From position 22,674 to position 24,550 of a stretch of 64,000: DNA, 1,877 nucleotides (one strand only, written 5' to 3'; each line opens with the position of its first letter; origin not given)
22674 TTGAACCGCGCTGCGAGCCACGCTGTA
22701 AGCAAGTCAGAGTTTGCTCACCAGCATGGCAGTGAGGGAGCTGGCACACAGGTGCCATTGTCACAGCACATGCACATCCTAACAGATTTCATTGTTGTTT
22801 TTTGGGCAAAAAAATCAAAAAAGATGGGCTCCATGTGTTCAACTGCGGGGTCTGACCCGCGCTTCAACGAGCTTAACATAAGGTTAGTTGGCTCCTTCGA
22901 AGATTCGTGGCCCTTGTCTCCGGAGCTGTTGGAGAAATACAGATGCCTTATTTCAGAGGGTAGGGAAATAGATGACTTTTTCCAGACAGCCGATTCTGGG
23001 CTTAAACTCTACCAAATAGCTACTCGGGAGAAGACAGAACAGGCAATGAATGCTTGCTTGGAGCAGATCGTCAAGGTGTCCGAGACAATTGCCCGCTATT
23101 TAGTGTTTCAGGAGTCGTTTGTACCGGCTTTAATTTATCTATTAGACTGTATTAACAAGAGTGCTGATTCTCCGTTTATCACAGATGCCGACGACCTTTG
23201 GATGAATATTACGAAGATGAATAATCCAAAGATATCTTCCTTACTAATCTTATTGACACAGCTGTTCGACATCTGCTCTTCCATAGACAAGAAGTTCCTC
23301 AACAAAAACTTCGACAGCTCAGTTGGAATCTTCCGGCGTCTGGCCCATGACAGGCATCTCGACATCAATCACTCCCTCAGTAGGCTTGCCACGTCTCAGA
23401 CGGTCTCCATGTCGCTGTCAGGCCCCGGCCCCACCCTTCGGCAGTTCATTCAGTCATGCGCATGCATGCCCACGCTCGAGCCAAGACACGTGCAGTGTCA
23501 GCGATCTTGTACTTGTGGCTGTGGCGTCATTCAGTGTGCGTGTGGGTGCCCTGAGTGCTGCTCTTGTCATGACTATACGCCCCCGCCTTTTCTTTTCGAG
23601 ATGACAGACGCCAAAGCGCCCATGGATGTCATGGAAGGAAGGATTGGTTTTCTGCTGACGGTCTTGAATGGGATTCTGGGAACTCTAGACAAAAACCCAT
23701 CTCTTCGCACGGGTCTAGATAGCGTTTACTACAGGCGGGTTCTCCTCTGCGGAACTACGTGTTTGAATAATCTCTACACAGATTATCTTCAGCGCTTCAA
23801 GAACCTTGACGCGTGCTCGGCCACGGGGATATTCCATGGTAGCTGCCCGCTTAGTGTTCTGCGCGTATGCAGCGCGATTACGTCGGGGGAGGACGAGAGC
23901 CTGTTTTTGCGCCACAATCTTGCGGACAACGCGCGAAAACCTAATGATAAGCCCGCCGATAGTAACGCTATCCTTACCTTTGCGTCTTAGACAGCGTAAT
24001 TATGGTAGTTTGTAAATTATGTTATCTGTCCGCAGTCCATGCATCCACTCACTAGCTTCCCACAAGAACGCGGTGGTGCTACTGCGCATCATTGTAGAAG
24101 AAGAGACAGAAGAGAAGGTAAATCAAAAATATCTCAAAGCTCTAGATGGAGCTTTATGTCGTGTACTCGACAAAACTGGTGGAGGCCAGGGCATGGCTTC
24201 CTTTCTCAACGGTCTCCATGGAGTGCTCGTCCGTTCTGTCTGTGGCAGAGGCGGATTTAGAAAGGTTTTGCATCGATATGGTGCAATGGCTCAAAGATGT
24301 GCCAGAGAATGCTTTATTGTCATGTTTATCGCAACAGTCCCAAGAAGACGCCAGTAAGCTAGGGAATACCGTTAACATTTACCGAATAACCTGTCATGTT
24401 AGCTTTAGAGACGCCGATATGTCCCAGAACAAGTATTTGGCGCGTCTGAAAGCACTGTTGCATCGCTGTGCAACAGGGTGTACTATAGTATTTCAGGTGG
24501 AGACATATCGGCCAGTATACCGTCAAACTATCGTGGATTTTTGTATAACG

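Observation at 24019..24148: An upstream ORF that would join the 24146 gene in frame if a 28-nt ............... segment were removed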

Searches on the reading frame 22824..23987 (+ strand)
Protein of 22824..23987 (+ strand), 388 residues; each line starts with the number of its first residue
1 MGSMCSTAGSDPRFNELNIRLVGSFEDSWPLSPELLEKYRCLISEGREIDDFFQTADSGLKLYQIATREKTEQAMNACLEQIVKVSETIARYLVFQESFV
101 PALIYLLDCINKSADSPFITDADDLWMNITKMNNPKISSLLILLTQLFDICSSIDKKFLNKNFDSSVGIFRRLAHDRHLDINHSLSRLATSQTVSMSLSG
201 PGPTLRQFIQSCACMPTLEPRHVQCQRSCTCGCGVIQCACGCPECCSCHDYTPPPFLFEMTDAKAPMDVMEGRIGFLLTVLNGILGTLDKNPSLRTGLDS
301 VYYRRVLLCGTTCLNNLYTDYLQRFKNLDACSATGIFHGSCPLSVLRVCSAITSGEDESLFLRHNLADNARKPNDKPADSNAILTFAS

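Call 30: list_cluster_members(proteins=[window:22824-23987:+, window:22659-23987:+, window:22770-23987:+])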
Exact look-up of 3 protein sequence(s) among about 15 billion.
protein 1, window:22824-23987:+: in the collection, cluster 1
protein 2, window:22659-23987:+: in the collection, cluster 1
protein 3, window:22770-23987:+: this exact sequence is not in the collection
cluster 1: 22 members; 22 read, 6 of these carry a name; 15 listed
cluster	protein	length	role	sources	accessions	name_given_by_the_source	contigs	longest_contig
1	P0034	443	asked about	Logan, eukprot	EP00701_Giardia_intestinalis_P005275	XP_001709099.1 Hypothetical protein GL50803_32399 [Giardia lamblia ATCC 50803]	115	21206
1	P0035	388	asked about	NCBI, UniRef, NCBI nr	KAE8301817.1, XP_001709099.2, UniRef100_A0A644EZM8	hypothetical protein GL50803_0032399 [Giardia duodenalis] | CYRIA/CYRIB Rac1 binding domain-containing protein n=2 Tax=Giardia intestinalis ... | hypothetical protein GL50803_0032399 [Giardia intestinalis]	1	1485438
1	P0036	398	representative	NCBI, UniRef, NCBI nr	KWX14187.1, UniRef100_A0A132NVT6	hypothetical protein QR46_1813 [Giardia duodenalis assemblage B] | Uncharacterized protein n=1 Tax=Giardia duodenalis assemblage B TaxID=1394984 ... | hypothetical protein QR46_1813 [Giardia intestinalis assemblage B]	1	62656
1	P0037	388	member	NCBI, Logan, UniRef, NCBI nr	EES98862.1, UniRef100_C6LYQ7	Hypothetical protein GL50581_3935 [Giardia duodenalis ATCC 50581] | Uncharacterized protein n=1 Tax=Giardia intestinalis (strain ATCC 50581 / GS clone H7) ... | Hypothetical protein GL50581_3935 [Giardia intestinalis ATCC 50581]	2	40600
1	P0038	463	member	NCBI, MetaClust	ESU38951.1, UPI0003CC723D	Hypothetical protein DHA2_152320, partial [Giardia duodenalis] | status=active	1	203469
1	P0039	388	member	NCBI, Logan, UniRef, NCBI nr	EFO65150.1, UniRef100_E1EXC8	Hypothetical protein GLP15_2532 [Giardia lamblia P15] | Uncharacterized protein n=1 Tax=Giardia intestinalis (strain P15) TaxID=658858 ...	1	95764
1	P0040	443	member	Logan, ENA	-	-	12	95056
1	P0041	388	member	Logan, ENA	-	-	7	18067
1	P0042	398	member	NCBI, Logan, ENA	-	-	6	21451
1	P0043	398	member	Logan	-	-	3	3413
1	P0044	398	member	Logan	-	-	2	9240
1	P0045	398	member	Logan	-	-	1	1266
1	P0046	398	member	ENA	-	-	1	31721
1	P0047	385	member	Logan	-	-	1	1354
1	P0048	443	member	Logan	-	-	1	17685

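Call 31: find_encoding_contigs(protein=P0039, flank=3000, max_places=2)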
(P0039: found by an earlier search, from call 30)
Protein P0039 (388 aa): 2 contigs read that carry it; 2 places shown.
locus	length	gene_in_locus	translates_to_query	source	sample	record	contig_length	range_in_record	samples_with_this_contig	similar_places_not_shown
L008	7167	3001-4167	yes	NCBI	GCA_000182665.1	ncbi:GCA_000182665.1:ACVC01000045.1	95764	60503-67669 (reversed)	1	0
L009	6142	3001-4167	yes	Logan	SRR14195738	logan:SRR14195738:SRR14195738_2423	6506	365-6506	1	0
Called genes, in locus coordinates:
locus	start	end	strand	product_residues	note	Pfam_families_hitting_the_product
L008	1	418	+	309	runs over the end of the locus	-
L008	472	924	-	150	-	PF00406:ADK, PF13207:AAA_17 (faint)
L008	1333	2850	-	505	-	PF23381:Beta-prop_IFT122_1st (faint), PF00400:WD40 (faint), PF23098:Beta-prop_NOL10_N (faint)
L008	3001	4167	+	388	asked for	-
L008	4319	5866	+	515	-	-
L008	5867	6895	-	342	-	PF21032:PROPPIN, PF25174:Beta-prop_THOC3, PF21034:BCAS3_WD40 (weak), PF23381:Beta-prop_IFT122_1st, PF23414:Beta-prop_EML_2, PF24817:WD40_WDHD1_1st (weak), PF23409:Beta-prop_EML (weak), PF25175:Beta-prop_WDR5, +4 more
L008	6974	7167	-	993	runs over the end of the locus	-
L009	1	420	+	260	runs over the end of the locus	?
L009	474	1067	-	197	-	PF13238:AAA_18 (weak), PF13671:AAA_33, PF00406:ADK, PF13207:AAA_17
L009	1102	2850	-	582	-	PF00400:WD40 (faint), PF23381:Beta-prop_IFT122_1st (faint), PF24817:WD40_WDHD1_1st (faint), PF25174:Beta-prop_THOC3 (faint)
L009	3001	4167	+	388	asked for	-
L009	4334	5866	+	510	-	-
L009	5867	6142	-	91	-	?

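Call 48: search_protein_families(library=pfam, proteins=[window:22824-23987:+], max_evalue=0.1)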
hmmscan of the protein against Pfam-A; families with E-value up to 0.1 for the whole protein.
window:22824-23987:+ (388 aa): 0 families

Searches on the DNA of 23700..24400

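Call 50: search_rna_families(source=window, start=23700, end=24400, threshold=evalue, max_evalue=1)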
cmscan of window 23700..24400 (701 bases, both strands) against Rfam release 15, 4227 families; matches with E-value up to 1: 0.
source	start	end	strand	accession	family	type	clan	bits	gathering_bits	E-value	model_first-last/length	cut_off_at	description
